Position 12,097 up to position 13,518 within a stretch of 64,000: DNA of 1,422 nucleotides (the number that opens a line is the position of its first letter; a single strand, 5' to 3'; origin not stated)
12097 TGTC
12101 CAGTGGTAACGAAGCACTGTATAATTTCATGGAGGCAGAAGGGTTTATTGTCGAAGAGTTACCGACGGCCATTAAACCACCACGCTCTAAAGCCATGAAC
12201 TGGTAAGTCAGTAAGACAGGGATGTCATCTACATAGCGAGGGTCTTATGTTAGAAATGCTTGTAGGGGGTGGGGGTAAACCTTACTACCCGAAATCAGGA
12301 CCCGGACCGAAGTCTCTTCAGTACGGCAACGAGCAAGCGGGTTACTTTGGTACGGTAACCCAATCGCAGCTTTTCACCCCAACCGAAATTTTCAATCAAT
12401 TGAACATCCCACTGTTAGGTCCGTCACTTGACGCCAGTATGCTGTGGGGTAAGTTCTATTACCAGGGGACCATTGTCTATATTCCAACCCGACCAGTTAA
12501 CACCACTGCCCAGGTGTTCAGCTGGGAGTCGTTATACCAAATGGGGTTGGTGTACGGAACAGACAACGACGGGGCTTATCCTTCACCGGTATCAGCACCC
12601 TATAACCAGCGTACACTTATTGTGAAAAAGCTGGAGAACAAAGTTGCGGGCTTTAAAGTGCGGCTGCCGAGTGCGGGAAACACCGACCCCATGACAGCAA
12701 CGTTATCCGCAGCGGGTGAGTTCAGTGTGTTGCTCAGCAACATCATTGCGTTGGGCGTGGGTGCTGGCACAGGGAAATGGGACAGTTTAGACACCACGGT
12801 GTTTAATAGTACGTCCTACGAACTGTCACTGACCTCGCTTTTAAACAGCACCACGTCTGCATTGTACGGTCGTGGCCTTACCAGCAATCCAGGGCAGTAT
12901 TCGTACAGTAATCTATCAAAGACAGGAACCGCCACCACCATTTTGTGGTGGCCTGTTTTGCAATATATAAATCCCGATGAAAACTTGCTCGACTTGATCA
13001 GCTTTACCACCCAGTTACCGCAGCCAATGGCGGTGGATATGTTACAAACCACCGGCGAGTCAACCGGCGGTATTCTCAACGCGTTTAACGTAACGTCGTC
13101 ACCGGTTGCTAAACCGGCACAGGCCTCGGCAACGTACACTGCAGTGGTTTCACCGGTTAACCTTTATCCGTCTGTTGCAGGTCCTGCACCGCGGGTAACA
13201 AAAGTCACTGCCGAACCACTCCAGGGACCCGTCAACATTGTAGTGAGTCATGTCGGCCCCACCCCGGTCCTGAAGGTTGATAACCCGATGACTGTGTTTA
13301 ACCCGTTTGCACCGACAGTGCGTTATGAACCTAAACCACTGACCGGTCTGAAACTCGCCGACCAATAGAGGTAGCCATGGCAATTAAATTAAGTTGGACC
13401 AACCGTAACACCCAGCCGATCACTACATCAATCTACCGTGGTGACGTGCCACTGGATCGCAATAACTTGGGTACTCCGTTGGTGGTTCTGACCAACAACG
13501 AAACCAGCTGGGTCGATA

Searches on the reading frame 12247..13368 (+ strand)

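Call 26: search_protein_families(library=phrogs, proteins=[window:12247-13368:+], max_evalue=0.00001)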
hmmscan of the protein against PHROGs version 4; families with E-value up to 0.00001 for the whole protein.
window:12247-13368:+ (373 aa): 4 families
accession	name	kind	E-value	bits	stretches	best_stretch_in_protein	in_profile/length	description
phrog_3589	-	head and packaging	1.1e-51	177.4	1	12-344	154-489/512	virion structural protein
phrog_1062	-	unknown function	1.2e-33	117.7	1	13-264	225-469/736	-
phrog_16120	-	head and packaging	6e-09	36.3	1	1-105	1-103/511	virion structural protein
phrog_21620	-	head and packaging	4e-07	30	0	24-105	193-272/616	virion structural protein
